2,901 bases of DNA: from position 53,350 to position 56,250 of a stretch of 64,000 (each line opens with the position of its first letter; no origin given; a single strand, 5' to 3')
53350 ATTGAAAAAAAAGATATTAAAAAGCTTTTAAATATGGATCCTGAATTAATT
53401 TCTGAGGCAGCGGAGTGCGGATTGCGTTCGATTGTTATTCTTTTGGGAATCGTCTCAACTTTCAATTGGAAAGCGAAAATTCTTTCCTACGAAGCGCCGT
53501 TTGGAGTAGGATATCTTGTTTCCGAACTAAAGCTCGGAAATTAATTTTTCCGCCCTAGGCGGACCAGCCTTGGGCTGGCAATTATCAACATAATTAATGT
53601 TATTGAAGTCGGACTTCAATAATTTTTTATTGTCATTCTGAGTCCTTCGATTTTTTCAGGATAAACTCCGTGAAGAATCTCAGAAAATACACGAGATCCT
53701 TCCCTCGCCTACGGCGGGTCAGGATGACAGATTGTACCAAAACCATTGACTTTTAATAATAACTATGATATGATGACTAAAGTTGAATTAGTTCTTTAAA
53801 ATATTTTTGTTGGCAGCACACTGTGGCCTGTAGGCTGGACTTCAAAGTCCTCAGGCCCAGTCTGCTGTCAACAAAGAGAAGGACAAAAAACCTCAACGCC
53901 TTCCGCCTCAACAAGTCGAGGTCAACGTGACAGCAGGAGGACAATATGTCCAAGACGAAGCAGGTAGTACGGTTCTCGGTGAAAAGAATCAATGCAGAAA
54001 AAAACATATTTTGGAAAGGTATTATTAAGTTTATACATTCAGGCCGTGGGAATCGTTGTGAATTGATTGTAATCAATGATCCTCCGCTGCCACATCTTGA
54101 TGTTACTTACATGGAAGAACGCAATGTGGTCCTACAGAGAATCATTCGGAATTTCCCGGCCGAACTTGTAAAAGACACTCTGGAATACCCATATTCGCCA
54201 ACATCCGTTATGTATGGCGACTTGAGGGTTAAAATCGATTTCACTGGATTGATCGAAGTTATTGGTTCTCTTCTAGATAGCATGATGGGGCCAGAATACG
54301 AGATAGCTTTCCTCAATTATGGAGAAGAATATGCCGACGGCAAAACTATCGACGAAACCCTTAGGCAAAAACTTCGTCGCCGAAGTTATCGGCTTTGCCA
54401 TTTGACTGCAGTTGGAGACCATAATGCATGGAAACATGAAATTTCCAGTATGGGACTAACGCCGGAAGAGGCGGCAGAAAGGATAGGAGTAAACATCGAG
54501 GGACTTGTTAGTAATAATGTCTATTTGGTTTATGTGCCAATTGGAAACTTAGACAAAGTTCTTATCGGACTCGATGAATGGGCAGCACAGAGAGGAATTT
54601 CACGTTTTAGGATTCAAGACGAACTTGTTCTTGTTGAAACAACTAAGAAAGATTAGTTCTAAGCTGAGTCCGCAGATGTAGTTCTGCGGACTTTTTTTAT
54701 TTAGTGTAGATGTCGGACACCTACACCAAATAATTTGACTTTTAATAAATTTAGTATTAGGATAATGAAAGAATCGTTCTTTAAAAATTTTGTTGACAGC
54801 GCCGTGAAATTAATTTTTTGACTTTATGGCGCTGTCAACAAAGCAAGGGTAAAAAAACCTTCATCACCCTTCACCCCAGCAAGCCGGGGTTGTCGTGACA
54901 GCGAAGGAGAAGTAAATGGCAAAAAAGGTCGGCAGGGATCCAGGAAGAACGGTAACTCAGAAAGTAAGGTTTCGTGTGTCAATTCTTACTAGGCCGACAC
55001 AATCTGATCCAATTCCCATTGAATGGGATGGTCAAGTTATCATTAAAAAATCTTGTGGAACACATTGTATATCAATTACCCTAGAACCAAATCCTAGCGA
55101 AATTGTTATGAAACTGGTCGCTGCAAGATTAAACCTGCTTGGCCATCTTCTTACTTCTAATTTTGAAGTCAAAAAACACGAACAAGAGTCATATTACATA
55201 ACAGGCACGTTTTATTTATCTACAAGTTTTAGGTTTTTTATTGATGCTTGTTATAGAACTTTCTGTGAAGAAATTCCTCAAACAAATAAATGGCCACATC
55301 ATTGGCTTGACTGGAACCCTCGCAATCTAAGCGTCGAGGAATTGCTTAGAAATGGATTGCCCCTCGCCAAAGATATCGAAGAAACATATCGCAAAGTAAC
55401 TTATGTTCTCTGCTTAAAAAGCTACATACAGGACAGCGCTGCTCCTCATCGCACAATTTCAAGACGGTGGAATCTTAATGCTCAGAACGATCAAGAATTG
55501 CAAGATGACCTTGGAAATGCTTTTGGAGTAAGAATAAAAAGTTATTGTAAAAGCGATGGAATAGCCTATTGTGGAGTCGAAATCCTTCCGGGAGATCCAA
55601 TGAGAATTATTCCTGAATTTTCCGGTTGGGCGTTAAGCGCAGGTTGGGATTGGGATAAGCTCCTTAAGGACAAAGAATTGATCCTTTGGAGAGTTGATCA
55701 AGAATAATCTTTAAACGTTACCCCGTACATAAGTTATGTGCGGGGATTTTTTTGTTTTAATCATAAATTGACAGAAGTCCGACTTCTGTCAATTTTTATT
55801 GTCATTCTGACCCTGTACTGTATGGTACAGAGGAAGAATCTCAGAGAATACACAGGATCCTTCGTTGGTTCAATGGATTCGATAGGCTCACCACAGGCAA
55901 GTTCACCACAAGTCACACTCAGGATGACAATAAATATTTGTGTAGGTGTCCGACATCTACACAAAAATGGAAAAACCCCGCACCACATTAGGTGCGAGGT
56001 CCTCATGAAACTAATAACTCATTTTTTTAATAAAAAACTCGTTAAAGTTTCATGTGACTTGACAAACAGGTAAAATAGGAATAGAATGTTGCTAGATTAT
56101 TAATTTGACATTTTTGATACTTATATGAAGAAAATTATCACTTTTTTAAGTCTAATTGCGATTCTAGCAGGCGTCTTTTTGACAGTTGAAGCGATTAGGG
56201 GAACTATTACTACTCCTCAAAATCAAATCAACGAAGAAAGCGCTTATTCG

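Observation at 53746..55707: Two paralogous expression units with homologous structured 5' leaders (about 150 nt) driving divergent hypothetical proteins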

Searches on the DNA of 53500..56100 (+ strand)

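Call 9: search_rna_families(source=window, start=53500, end=56100, threshold=evalue, max_evalue=10)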
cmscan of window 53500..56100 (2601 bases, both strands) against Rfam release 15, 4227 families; matches with E-value up to 10: 15.
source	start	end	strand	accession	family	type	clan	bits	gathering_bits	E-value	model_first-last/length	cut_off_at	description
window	55964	56054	-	RF04312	trpB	Cis-reg;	-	25.4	59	1.3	1-107/107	no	trpB ncRNA motif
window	55669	55757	+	RF04312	trpB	Cis-reg;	-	23.9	59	2.5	1-107/107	no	trpB ncRNA motif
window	55098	55198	-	RF02329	TtnuHACA22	Gene; snRNA; snoRNA; HACA-box;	-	20.6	90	8.6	1-103/103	no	Tetrahymena snoRNA TtnuHACA22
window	54777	54856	+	RF00717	mir-315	Gene; miRNA;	-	20.5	63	3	1-83/83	no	mir-315 microRNA precursor family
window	56041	56095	+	RF02153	NBR2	Gene; lncRNA;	-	20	40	8.3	1-63/63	no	Neighbour of BRCA1 gene 2 converved region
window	54788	54843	+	RF03642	MIR5743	Gene; miRNA;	-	19.8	111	2.3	1-81/81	no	MIR5743 microRNA precursor family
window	54794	54838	+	RF00689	MIR390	Gene; miRNA;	-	19.6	77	1.4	26-97/121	no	MIR390 microRNA precursor family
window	54806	54868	+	RF00501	Rota_CRE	Cis-reg;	-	18.9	40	2.2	1-68/68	no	Rotavirus cis-acting replication element (CRE)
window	54793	54837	-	RF00689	MIR390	Gene; miRNA;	-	18.6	77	2.5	26-97/121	no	MIR390 microRNA precursor family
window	54788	54843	-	RF04239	mir-4679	Gene; miRNA;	-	18.1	88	6.1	1-75/75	no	mir-4679 microRNA precursor family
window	53600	53689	-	RF04338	Plastid-psbJ-2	Cis-reg;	CL00152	15.8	65.6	8.8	1-144/144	no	Plastid-psbJ-2 3UTR RNA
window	55758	55813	+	RF02480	GlsR14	Gene; snRNA; snoRNA; CD-box;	-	15.6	90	1.8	1-68/68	no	Small nucleolar RNA GlsR14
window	54777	54845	+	RF04237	mir-1490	Gene; miRNA;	-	15.5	75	5.3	1-77/77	no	mir-1490 microRNA precursor family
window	54661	54864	-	RF02901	AaHKsRNA41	Gene; sRNA;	-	14.1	97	4.5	1-187/187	no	Aggregatibacter sRNA 41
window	55721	55753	+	RF02401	ClpQY_promoter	Cis-reg;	-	13.8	42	8.6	1-28/57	no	ClpQY promoter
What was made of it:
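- On Any Rfam 15 family (4227 covariance models): In the E<=10 scan of 53500-56100 the leaders were overlapped only by chance-level hits (microRNA precursors and others, 14-21 bits against gathering scores of 40-111); the best hit in the region overall, trpB at 25 bits, lies outside them (call 9).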

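Call 42: build_rna_model(alignment_id=A3, structure=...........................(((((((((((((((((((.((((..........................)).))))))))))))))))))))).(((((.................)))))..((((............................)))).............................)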
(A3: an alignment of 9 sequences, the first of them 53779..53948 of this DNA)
Model R1 built from alignment A3 (9 sequences, 196 columns); structure: as given.
model positions 171; base pairs 32; branch points 2; effective number of sequences 1.89; information 0.59 bits per position. Calibrated on 0.2 Mb of random sequence (short: E-values are rough).
structure used (alignment columns):
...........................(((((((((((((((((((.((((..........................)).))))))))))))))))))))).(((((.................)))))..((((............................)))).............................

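Call 43: search_with_rna_model(model_id=R1, source=window, max_evalue=10)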
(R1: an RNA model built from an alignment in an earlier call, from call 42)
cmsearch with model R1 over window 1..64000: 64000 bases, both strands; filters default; matches with E-value up to 10: 18.
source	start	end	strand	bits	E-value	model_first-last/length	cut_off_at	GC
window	53779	53948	+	169.8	3.9e-35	1-171/171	no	0.46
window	54764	54918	+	146.5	4.7e-30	1-171/171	no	0.41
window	53806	53875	-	30.5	0.0001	27-95/171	no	0.53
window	54789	54842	-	29.9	0.00014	27-95/171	no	0.37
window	12238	12297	-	20.4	0.017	1-171/171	no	0.37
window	4050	4091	-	19.1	0.032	1-171/171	no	0.31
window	59280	59391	+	17.9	0.058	1-171/171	no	0.48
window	63725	63769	+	17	0.093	1-171/171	no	0.24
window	17056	17109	+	15.8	0.17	1-171/171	no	0.31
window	41876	41934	+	14.7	0.3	1-171/171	no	0.41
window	63774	63813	+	13.6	0.53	1-171/171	no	0.3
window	26490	26529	-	13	0.71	1-171/171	no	0.28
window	23148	23188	-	11.5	1.5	1-171/171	no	0.2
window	23413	23450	+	11.1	1.8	1-171/171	no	0.16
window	28326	28365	+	11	1.9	1-171/171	no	0.2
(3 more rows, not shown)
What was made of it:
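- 53779..53945 (+): Leader 1 (subtype 1a), whole structured 5' UTR. Covariance-model hit of 169.8 bits, E 3.9e-35 (call 43).
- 54767..54915 (+): Leader 2 (subtype 2). Its parts are: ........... 54776-54786; P1 5' strand 54788-54803; apex 54804-54827; switch strand 54828-54843 (core 54831-54837); P2 54845-54871; P3 54874-54889; downstream element 54896-54902; SD GAAGGAG 54903-54909. Covariance-model hit of 146.5 bits (call 43).
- Checked: Copy number: a covariance model finds exactly these two copies in the 64-kb window (169.8 and 146.5 bits; next sense-strand hit 20 bits; call 43).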

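Call 52: search_with_rna_model(model_id=R1, sources=[L026, L027, L028, L029, L017, L004, L009, L003, L016, L019], max_evalue=1, show_alignments=0)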
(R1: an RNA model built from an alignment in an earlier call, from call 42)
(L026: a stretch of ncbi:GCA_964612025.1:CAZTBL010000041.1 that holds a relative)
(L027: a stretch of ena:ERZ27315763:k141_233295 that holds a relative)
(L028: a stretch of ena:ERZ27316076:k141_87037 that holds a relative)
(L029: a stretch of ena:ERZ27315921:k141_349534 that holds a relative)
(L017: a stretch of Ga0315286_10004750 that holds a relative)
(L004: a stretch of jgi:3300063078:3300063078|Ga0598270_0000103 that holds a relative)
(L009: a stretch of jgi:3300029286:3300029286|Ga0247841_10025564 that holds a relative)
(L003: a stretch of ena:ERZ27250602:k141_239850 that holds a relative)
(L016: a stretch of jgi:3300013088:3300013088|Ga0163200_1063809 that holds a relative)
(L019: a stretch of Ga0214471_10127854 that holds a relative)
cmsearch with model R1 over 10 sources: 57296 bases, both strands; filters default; matches with E-value up to 1: 30.
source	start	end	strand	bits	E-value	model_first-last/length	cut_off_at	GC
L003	5330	5500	+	181.4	1e-37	1-171/171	no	0.44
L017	6528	6718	-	169.7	3.7e-35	1-171/171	no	0.49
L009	1066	1245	+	148.1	1.9e-30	1-171/171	no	0.44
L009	2084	2236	+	142.9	2.6e-29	1-171/171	no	0.44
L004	2810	2968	+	141.7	4.9e-29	1-171/171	no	0.39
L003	6340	6495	+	139.7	1.3e-28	1-171/171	no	0.44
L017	5389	5570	-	137.8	3.3e-28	1-171/171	no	0.46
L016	1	111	+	79.6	1.8e-15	61-171/171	5'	0.48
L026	2530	2704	+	78.3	3.5e-15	1-171/171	no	0.36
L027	815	985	+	45.7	4.5e-08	1-171/171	no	0.47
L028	400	570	+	45.7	4.5e-08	1-171/171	no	0.47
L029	549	719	+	45.7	4.5e-08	1-171/171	no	0.47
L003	5290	5447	-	37.6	2.7e-06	1-171/171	no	0.35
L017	6601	6748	+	34.1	1.5e-05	1-171/171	no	0.34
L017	423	496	-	28.7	0.00023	28-94/171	no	0.43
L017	5472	5545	+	26.1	0.00087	26-96/171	no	0.5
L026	2562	2632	-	23.6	0.003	27-95/171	no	0.42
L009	1092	1162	-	23.3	0.0035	26-96/171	no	0.51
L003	6365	6417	-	17.4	0.067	27-95/171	no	0.45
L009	2106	2158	-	17.4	0.067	27-95/171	no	0.45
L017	423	496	+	16.7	0.097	28-94/171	no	0.43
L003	12214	12326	+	15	0.22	1-171/171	no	0.46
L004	2835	2890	-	14.8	0.25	27-95/171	no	0.36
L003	12095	12207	+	13.9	0.39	1-171/171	no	0.29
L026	5211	5259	+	13.5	0.49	1-171/171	no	0.24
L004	7832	7892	-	12.8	0.68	1-171/171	no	0.33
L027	846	904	-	12.5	0.81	33-89/171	no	0.46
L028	431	489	-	12.5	0.81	33-89/171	no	0.46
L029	580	638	-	12.5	0.81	33-89/171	no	0.46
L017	2435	2496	-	12.1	0.99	1-171/171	no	0.45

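Call 55: search_with_rna_model(model_id=R1, sources=[window, L003, L004, L009, L017, L016, L026, L027], max_evalue=0.000001, make_alignment=true)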
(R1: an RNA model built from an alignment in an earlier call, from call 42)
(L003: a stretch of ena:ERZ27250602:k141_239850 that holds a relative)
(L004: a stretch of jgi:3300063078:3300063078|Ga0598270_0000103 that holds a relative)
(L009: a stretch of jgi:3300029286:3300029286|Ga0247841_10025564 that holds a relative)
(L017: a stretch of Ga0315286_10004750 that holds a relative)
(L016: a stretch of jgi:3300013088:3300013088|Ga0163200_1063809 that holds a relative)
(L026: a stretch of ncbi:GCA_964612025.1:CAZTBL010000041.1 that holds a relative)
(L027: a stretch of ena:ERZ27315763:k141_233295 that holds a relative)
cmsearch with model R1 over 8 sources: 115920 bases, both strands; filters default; matches with E-value up to 0.000001: 12.
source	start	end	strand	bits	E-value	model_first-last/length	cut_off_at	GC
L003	5330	5500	+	181.4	2.1e-37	1-171/171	no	0.44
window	53779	53948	+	169.8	7.1e-35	1-171/171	no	0.46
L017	6528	6718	-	169.7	7.5e-35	1-171/171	no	0.49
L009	1066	1245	+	148.1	3.9e-30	1-171/171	no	0.44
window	54764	54918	+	146.5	8.6e-30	1-171/171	no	0.41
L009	2084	2236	+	142.9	5.3e-29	1-171/171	no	0.44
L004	2810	2968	+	141.7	9.9e-29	1-171/171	no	0.39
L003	6340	6495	+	139.7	2.6e-28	1-171/171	no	0.44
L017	5389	5570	-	137.8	6.8e-28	1-171/171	no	0.46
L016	1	111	+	79.6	3.6e-15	61-171/171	5'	0.48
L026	2530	2704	+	78.3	7e-15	1-171/171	no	0.36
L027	815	985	+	45.7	9.2e-08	1-171/171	no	0.47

Alignment A6: 12 matches aligned to the model, 205 columns, each read 5' to 3' on its own strand. Consensus structure (alignment columns), stored with it:
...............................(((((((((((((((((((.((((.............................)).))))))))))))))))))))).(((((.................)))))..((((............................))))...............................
